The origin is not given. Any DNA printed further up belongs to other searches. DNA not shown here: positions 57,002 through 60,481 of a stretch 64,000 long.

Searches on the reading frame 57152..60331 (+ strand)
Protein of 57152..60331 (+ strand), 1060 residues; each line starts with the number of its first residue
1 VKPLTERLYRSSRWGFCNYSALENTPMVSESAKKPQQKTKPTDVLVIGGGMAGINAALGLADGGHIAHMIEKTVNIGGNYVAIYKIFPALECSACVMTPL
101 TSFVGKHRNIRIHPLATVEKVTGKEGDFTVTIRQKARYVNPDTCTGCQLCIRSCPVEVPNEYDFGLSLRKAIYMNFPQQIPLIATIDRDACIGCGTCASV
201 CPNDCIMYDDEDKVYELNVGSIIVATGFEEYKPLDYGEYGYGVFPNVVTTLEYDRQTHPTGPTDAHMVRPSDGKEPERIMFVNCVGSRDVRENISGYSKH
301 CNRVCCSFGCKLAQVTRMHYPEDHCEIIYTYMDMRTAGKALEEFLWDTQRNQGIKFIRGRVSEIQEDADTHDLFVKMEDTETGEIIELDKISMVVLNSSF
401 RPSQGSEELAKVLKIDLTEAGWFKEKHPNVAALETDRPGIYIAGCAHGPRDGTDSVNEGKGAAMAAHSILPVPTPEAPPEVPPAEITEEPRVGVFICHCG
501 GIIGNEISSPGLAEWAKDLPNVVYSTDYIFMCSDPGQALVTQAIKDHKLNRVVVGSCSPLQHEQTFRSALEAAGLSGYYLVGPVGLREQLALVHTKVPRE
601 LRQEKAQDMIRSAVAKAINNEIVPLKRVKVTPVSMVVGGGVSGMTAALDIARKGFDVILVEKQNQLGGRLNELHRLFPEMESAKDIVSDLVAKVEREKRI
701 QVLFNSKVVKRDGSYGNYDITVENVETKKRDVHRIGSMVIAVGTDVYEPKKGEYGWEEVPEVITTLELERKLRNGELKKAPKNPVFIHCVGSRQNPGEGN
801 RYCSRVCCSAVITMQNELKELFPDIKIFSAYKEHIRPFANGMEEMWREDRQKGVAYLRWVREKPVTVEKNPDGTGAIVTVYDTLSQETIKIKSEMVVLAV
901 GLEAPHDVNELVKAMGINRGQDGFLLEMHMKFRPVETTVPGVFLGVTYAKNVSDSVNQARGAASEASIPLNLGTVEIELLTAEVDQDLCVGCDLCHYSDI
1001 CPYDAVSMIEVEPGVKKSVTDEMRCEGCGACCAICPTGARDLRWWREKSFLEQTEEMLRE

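Call 86: search_protein_families(library=pfam, proteins=[window:57152-60331:+], max_evalue=0.0001)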
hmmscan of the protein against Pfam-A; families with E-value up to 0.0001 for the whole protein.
window:57152-60331:+ (1060 aa): 22 families
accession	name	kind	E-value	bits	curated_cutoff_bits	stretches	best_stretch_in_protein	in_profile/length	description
PF07992.20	Pyr_redox_2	-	8.2e-23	81.7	26.1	1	635-776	4-140/291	Pyridine nucleotide-disulphide oxidoreductase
PF14697.11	Fer4_21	-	3.1e-15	56.5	35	2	982-1037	1-53/59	4Fe-4S dicluster domain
PF00037.32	Fer4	-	6.1e-15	54.8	21.1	2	185-206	2-23/24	4Fe-4S binding domain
PF12838.12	Fer4_7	-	1.1e-14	55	27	1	989-1039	2-52/52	4Fe-4S dicluster domain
PF12831.13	FAD_oxidored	-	1.3e-13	51.5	27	1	635-672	3-40/416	FAD dependent oxidoreductase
PF13450.12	NAD_binding_8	-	2.9e-12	47.1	21.9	1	636-671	1-36/68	NAD(P)-binding Rossmann-like domain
PF00890.30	FAD_binding_2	-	3.1e-12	46.9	20.4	1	636-669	4-37/414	FAD binding domain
PF13738.12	Pyr_redox_3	-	4.1e-11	43.1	30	0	635-728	168-256/305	Pyridine nucleotide-disulphide oxidoreductase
PF13187.11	Fer4_9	-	6.9e-10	39.2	27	1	144-206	2-52/52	4Fe-4S dicluster domain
PF01266.30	DAO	-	8.2e-10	39.2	27.9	1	636-667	4-35/353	FAD dependent oxidoreductase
PF03486.20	HI0933_like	-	1.6e-09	38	50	0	635-670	4-39/244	HI0933-like protein Rossmann domain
PF12797.12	Fer4_2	-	2.2e-09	37.1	24.5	1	185-202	4-21/22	4Fe-4S binding domain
PF13237.11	Fer4_10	-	2.4e-09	37.4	25.5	0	185-210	3-22/53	4Fe-4S dicluster domain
PF01946.23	Thi4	-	5.2e-09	36.1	26.2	0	635-699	21-89/235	Thi4 family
PF01134.28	GIDA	-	6.9e-07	29.1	22.1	0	635-664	3-33/391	Glucose inhibited division protein A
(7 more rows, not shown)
